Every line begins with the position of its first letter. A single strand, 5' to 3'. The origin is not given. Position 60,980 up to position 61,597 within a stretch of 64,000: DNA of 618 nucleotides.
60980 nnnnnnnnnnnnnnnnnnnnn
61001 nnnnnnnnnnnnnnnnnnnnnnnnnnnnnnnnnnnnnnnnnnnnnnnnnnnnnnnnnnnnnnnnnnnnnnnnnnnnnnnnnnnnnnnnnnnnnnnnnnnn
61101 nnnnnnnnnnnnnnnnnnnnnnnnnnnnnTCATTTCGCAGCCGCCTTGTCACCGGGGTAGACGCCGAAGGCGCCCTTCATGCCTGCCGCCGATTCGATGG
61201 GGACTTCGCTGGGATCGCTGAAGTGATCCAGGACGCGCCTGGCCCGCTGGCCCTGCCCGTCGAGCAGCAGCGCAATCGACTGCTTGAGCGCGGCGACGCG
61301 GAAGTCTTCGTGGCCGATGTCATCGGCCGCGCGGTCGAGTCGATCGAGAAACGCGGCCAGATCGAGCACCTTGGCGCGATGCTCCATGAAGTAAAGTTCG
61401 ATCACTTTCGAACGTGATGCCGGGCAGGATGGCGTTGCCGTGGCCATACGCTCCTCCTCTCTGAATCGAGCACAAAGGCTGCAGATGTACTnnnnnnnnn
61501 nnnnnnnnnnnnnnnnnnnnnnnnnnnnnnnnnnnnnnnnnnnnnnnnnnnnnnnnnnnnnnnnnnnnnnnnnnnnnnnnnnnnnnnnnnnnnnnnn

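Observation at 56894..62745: Complete, translationally coupled six-gene ebo cluster (eboD-A-B-E-C-F order) next to tRNA-Lys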

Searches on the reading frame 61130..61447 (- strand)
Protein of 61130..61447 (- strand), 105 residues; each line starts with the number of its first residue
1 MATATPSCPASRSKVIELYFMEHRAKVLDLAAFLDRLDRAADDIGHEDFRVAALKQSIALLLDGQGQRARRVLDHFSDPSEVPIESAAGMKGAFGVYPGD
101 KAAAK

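Call 3: search_protein_families(library=ncbifam, proteins=[window:61130-61447:-])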
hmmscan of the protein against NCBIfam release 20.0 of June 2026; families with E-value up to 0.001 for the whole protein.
window:61130-61447:- (105 aa): 0 families

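Call 4: search_protein_families(library=pfam, proteins=[window:61130-61447:-])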
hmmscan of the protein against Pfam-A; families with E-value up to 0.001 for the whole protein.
window:61130-61447:- (105 aa): 0 families

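Call 6: search_protein_families(library=ncbifam, proteins=[window:61130-61447:-], max_evalue=10)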
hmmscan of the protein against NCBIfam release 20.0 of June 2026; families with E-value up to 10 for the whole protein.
window:61130-61447:- (105 aa): 0 families

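Call 19: find_homologous_proteins(query=window:61130-61447:-, max_evalue=0.001)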
Query window:61130-61447:- (105 aa): 525 proteins with E <= 0.001 among 529 candidates; the best 120 are listed.
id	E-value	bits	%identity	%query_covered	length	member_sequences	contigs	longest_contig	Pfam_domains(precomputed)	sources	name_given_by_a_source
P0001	4.4e-61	221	100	100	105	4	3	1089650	-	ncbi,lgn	-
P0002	3.2e-51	190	83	100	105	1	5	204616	-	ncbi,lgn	-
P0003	3.6e-51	189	81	100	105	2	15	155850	-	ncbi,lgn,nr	ncbi:MAG: hypothetical protein IT430_02310 [Phycisphaerales bacterium]|nr:hypothetical protein [Phyc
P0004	7.3e-51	189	85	95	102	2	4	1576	-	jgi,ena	-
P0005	4.6e-47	176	78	99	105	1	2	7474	-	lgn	-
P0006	5.4e-47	176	80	96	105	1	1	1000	-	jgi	jgi:hypothetical protein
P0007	5.5e-46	173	79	94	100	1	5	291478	-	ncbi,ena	-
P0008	6.5e-46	173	79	94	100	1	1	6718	-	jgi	-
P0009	1.3e-45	172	74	100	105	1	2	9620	-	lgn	-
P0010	1.0e-44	169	75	96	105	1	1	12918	-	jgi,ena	-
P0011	1.5e-44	168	79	90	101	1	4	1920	-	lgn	-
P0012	1.5e-44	168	78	90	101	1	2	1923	-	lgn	-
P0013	2.1e-44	168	78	90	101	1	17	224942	-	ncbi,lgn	-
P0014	4.0e-44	167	78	90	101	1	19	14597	-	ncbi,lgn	-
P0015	5.5e-44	166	79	90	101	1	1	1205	-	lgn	-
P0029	6.1e-35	138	65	90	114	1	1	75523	-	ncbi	-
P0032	7.8e-35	137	62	94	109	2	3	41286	-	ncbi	ncbi:MAG: hypothetical protein V3T84_09475 [Phycisphaerales bacterium]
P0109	9.0e-30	121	59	100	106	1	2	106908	-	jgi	jgi:hypothetical protein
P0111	1.1e-29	121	60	90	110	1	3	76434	-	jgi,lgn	-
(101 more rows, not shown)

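Call 29: find_encoding_contigs(protein=P0001, flank=10000, max_places=4)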
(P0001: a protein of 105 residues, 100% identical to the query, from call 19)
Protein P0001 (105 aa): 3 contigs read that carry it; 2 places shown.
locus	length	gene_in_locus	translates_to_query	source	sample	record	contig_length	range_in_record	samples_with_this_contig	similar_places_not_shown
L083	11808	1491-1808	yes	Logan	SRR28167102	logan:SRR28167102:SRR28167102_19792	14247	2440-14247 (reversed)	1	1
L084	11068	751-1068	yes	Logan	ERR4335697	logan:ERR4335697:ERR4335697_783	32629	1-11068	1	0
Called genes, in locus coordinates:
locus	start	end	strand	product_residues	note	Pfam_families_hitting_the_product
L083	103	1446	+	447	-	PF01761:DHQ_synthase, PF24621:DHQS_C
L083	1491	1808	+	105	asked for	-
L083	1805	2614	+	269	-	PF01026:TatD_DNase (weak)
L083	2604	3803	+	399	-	-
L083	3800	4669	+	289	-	PF01040:UbiA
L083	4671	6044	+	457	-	PF01663:Phosphodiest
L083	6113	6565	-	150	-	PF03692:CxxCxxCC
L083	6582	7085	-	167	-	PF22811:Zn_ribbon_NrdR, PF03477:ATP-cone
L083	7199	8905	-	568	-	PF13600:DUF4140, PF13598:DUF4139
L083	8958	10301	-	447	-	PF01512:Complex1_51K, PF10531:SLBB, PF22461:SLBB_2 (weak), PF10589:NADH_4Fe-4S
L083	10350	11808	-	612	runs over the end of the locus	-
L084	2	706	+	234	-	?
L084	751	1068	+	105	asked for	-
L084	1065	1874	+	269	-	PF01026:TatD_DNase (weak)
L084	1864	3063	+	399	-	-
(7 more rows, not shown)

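Call 48: predict_structure(alignment_id=A1)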
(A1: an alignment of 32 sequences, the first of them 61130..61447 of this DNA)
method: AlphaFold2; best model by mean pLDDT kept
length: 105 residues; sequences in the alignment: 32
mean_pLDDT: 77.2   pTM: 0.62
mean pLDDT of the five models: 77.2, 74.7, 73.1, 71.4, 67.9
residues with pLDDT >= 90: 43; 70-90: 30; 50-70: 12; < 50: 20
segments of 3 or more residues with pLDDT < 50: 89-105
pLDDT, mean of each block of 10 residues (from residue 1): 69 95 96 96 87 90 90 75 52 43 38
secondary structure, 60 per line:
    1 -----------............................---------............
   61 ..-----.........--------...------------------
elements in order: H12-39 H49-62 H68-76

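Call 49: search_protein_representatives(alignment_id=A1)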
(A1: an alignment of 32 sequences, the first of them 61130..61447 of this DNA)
Query: 32 sequences, 107 profile positions. Proteins with E-value up to 0.001 (for the whole library): 1055; up to 1e-10: 383; up to 1e-30: 14. The best 150 are listed.
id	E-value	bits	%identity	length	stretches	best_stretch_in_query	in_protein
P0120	1.3e-45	170.1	-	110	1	1-105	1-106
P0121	2.3e-40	153.2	-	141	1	1-103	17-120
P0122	1.1e-36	141.3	-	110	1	1-101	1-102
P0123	1.5e-36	140.9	-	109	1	3-101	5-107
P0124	9.7e-35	135.1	-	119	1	1-103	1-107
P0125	1.3e-34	134.6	-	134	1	1-102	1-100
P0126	1.7e-34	134.3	-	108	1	7-101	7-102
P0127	1.2e-32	128.4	-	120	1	10-100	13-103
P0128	2.1e-32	127.5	-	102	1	1-99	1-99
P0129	3.4e-32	126.9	-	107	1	3-104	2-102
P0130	1.1e-31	125.2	-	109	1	5-99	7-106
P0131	1.5e-31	124.9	-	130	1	1-98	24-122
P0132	1.8e-31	124.6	-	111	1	4-103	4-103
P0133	2.2e-31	124.3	-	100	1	5-98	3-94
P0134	1.2e-30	121.9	-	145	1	4-87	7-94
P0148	2.6e-28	114.4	-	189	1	13-101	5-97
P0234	3.1e-21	91.6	-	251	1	10-100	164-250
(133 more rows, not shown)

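Call 52: fold_search(model_id=the predicted structure, library=pdb)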
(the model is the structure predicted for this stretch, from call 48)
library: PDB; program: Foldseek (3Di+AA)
matches with E <= 10: 0; with E <= 0.001: 0
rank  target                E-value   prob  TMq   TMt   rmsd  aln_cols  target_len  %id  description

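Call 61: list_cluster_members(proteins=[P0001, P0275, P0277, P0282, P0286, P0288, P0293, P0299, P0300, P0301])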
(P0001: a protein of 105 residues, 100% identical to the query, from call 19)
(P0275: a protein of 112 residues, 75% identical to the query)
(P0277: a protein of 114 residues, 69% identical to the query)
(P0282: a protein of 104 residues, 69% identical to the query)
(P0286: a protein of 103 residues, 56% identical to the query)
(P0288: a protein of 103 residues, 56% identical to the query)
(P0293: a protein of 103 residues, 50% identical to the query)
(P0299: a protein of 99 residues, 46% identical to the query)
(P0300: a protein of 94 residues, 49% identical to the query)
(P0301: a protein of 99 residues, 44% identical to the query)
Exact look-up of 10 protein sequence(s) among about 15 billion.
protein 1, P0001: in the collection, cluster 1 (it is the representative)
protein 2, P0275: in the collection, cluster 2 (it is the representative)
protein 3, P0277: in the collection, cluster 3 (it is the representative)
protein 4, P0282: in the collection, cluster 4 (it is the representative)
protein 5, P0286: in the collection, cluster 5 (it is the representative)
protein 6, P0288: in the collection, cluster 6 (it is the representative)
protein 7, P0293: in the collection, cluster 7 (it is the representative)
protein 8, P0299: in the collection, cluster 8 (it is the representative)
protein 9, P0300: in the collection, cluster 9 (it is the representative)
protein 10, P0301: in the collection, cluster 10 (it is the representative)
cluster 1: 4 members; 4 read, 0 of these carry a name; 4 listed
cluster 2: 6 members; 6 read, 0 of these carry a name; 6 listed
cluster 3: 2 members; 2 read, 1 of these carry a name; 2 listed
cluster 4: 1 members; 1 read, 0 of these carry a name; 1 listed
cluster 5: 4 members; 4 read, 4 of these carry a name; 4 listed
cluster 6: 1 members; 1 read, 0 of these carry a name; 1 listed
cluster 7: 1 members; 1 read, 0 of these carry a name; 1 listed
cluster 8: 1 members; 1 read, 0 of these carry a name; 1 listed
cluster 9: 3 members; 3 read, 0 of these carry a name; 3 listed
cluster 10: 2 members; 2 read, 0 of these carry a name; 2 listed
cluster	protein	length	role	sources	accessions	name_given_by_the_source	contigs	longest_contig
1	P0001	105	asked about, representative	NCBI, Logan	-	-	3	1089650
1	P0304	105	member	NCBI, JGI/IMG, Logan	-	-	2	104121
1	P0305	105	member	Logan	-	-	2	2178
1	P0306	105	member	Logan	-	-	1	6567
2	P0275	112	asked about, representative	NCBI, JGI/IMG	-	-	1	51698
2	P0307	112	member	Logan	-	-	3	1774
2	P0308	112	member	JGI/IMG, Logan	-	-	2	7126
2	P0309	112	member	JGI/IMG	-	-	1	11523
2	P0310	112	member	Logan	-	-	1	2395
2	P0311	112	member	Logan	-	-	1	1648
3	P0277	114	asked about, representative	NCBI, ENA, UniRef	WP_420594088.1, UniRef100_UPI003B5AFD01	hypothetical protein [Deinococcus sp.] | hypothetical protein n=1 Tax=Deinococcus sp. TaxID=47478 RepID=UPI003B5AFD01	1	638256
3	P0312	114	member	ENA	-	-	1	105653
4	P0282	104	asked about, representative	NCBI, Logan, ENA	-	-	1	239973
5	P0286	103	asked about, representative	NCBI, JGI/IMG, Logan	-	hypothetical protein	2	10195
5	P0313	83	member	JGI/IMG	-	hypothetical protein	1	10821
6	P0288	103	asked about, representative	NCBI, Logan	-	-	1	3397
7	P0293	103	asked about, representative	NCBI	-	-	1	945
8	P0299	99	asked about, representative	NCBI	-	-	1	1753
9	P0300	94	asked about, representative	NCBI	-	-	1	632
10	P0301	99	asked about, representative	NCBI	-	-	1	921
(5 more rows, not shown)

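Call 63: find_encoding_contigs(protein=P0032, flank=9000, max_places=1)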
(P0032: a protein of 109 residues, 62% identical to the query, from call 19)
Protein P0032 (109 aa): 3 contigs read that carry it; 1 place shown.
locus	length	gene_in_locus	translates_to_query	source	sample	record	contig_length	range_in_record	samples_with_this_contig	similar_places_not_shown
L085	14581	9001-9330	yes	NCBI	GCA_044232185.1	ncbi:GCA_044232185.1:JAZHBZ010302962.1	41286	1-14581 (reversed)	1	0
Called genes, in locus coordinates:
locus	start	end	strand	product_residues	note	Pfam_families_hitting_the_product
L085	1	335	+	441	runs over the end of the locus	PF07992:Pyr_redox_2 (faint), PF00070:Pyr_redox (faint), PF00890:FAD_binding_2, PF01134:GIDA (faint), PF01266:DAO, PF03486:HI0933_like (faint), PF13450:NAD_binding_8, PF01593:Amino_oxidase (faint)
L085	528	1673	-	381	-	PF01262:AlaDh_PNT_C (faint), PF03435:Sacchrp_dh_NADP, PF13460:NAD_binding_10 (faint), PF16653:Sacchrp_dh_C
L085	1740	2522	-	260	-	PF03301:Trp_dioxygenase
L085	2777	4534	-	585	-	PF07969:Amidohydro_3, PF01979:Amidohydro_1 (weak)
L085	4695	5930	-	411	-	PF13243:SQHop_cyclase_C (faint), PF13249:SQHop_cyclase_N (faint)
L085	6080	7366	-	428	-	PF13243:SQHop_cyclase_C (weak)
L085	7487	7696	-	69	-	-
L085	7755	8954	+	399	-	PF01761:DHQ_synthase, PF24621:DHQS_C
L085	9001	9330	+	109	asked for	-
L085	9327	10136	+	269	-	PF01026:TatD_DNase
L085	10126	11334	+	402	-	-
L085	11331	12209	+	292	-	PF01040:UbiA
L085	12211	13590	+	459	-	PF01663:Phosphodiest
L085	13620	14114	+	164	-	PF00903:Glyoxalase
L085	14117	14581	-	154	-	?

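Call 64: find_encoding_contigs(protein=P0109, flank=9000, max_places=1)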
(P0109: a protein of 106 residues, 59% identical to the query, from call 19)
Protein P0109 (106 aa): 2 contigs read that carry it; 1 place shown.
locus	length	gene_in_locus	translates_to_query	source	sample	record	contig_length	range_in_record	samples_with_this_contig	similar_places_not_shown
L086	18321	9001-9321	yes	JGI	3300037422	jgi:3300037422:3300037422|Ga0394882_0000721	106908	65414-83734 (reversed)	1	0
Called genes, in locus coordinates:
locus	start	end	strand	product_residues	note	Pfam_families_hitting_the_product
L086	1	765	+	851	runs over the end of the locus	PF13424:TPR_12 (faint)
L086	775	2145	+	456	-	PF01555:N6_N4_Mtase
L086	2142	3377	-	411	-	PF00438:S-AdoMet_synt_N, PF02772:S-AdoMet_synt_M, PF02773:S-AdoMet_synt_C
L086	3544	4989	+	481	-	PF00082:Peptidase_S8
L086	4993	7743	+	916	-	PF00082:Peptidase_S8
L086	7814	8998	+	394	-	PF01761:DHQ_synthase, PF24621:DHQS_C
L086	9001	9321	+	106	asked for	-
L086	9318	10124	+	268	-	PF01026:TatD_DNase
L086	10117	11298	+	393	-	-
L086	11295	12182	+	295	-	PF01040:UbiA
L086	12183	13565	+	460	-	PF01663:Phosphodiest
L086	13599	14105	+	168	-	PF19502:DUF6036 (weak)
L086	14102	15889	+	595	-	PF13442:Cytochrome_CBB3 (faint), PF21419:RoxA-like_Cyt-c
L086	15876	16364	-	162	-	-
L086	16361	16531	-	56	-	-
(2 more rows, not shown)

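Call 65: find_encoding_contigs(protein=P0111, flank=9000, max_places=1)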
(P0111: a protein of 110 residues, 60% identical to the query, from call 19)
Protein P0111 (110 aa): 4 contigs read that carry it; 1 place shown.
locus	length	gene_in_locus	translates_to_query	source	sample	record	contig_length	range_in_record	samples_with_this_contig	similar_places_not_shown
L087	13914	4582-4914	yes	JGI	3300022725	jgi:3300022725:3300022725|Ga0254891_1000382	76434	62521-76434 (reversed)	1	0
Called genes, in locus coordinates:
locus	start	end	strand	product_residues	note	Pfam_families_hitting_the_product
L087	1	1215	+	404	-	?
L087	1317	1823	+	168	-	PF01035:DNA_binding_1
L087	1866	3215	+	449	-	PF03721:UDPG_MGDP_dh_N, PF00984:UDPG_MGDP_dh, PF03720:UDPG_MGDP_dh_C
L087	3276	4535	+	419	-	PF01761:DHQ_synthase, PF24621:DHQS_C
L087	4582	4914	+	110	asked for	-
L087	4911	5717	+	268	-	PF01026:TatD_DNase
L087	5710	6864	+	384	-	PF01261:AP_endonuc_2 (weak)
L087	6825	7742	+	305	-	PF01040:UbiA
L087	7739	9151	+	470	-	PF01663:Phosphodiest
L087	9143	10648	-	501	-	PF00756:Esterase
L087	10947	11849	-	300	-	-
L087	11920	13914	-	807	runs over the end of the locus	PF00069:Pkinase, PF01636:APH (faint), PF07714:PK_Tyr_Ser-Thr, PF06293:Kdo (weak), PF03109:ABC1 (weak), PF05226:CHASE2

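Call 66: find_encoding_contigs(protein=P0029, flank=9000, max_places=1)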
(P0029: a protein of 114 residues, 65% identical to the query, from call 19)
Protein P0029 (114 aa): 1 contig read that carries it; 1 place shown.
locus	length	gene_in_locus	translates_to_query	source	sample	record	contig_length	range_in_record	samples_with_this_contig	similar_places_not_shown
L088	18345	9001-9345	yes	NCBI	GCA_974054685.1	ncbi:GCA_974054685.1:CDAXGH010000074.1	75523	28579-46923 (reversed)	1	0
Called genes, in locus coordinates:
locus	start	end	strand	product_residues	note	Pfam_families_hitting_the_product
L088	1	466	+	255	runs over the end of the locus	PF01988:VIT1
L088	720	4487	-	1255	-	PF26549:Tricorn_N, PF00930:DPPIV_N (faint), PF07676:PD40 (weak), PF26549:Tricorn_N, PF26550:Tricorn_2nd, PF14684:Tricorn_C1, PF14685:PDZ_Tricorn, PF03572:Peptidase_S41, +1 more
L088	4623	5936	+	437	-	PF09423:PhoD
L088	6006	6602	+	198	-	PF01927:Mut7-C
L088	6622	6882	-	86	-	-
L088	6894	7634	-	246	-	PF05742:TANGO2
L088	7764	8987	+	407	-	PF01761:DHQ_synthase, PF24621:DHQS_C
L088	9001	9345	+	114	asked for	-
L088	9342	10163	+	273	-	PF01026:TatD_DNase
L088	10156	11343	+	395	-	-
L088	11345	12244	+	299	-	PF01040:UbiA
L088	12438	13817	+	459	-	PF01663:Phosphodiest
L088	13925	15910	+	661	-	PF21471:Reelin_subrepeat-B (weak)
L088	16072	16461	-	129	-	PF04134:DCC1-like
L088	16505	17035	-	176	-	PF12802:MarR_2, PF01022:HTH_5 (weak)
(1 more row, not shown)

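Call 67: search_protein_families(library=pfam, alignment_id=A1, max_evalue=1)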
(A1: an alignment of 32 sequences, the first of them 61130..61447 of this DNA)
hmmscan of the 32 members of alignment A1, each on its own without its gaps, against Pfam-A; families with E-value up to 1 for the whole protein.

A. member 1, window:61130-61447:- (105 aa): 0 families

B. families by the number of members that match (of 32 scanned): 9 families
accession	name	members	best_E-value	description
PF11455.13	MazE-like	2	0.1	Antitoxin MazE-like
PF18984.5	DUF5717_N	2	0.41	Family of unknown function (DUF5717)N-terminal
PF14716.13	HHH_8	1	0.047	Helix-hairpin-helix domain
PF20527.3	DUF6742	1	0.13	Domain of unknown function (DUF6742)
PF23468.1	ARC6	1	0.17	Plastid division regulator alpha solenoid domain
PF14182.11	YgaB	1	0.22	YgaB-like protein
PF25714.1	Phage_HCP1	1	0.23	Head completion protein 1, phage connector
PF07721.20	TPR_4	1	0.3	Tetratricopeptide repeat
PF24260.1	DUF7461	1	0.43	Family of unknown function (DUF7461)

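Call 68: search_solved_structures(query=A1, max_evalue=10)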
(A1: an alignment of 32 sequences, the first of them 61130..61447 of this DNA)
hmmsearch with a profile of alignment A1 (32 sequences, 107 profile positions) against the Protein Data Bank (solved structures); distinct sequences matched with E-value up to 10: 2.
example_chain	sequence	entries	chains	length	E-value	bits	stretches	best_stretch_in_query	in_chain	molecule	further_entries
3kuq_A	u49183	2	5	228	1.1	12.6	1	47-81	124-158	Rho GTPase-activating protein 7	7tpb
9k7u_A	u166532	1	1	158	1.9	11.9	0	52-75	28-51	Heter-Zn2-HEHE-22A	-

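Call 74: find_encoding_contigs(protein=P0148, flank=6000, max_places=2)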
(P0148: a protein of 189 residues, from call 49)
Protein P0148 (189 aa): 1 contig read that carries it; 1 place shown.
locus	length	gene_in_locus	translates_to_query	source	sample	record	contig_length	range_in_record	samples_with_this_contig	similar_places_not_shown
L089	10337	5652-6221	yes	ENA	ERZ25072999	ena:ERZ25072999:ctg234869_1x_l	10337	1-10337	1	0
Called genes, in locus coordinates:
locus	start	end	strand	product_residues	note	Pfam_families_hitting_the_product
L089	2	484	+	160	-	?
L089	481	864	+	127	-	PF00072:Response_reg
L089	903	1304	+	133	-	PF00072:Response_reg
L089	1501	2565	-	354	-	PF04055:Radical_SAM, PF12345:DUF3641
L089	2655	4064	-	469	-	PF00587:tRNA-synt_2b, PF03129:HGTP_anticodon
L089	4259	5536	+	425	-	PF01761:DHQ_synthase, PF24621:DHQS_C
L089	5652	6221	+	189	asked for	-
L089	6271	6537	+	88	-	PF01026:TatD_DNase (weak)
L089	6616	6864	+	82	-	-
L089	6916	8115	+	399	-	-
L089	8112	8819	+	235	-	-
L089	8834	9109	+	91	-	-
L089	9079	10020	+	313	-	PF01663:Phosphodiest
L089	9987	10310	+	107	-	-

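Call 75: find_encoding_contigs(protein=P0234, flank=6000, max_places=2)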
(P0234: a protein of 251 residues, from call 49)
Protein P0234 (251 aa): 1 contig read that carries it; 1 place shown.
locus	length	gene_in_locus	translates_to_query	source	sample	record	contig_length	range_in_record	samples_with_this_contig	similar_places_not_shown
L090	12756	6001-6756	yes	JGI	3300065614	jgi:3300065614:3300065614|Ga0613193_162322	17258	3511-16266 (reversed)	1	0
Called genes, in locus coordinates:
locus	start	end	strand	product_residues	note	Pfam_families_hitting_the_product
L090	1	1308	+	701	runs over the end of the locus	PF16927:HisKA_7TM, PF01590:GAF, PF13185:GAF_2 (weak), PF13492:GAF_3 (weak), PF02518:HATPase_c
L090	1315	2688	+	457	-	PF00072:Response_reg, PF00158:Sigma54_activat, PF14532:Sigma54_activ_2, PF07728:AAA_5 (weak), PF25601:AAA_lid_14, PF02954:HTH_8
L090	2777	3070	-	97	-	-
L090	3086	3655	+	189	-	PF18205:VPDSG-CTERM (weak)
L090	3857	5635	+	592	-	PF01839:FG-GAP (faint), PF13517:FG-GAP_3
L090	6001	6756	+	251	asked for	PF01590:GAF (weak), PF13185:GAF_2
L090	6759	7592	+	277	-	PF01026:TatD_DNase (weak)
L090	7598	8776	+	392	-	-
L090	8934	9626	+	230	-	PF01040:UbiA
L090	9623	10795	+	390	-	PF01761:DHQ_synthase, PF24621:DHQS_C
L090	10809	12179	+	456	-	PF01663:Phosphodiest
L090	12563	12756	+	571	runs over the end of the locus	PF20154:LNT_N, PF00795:CN_hydrolase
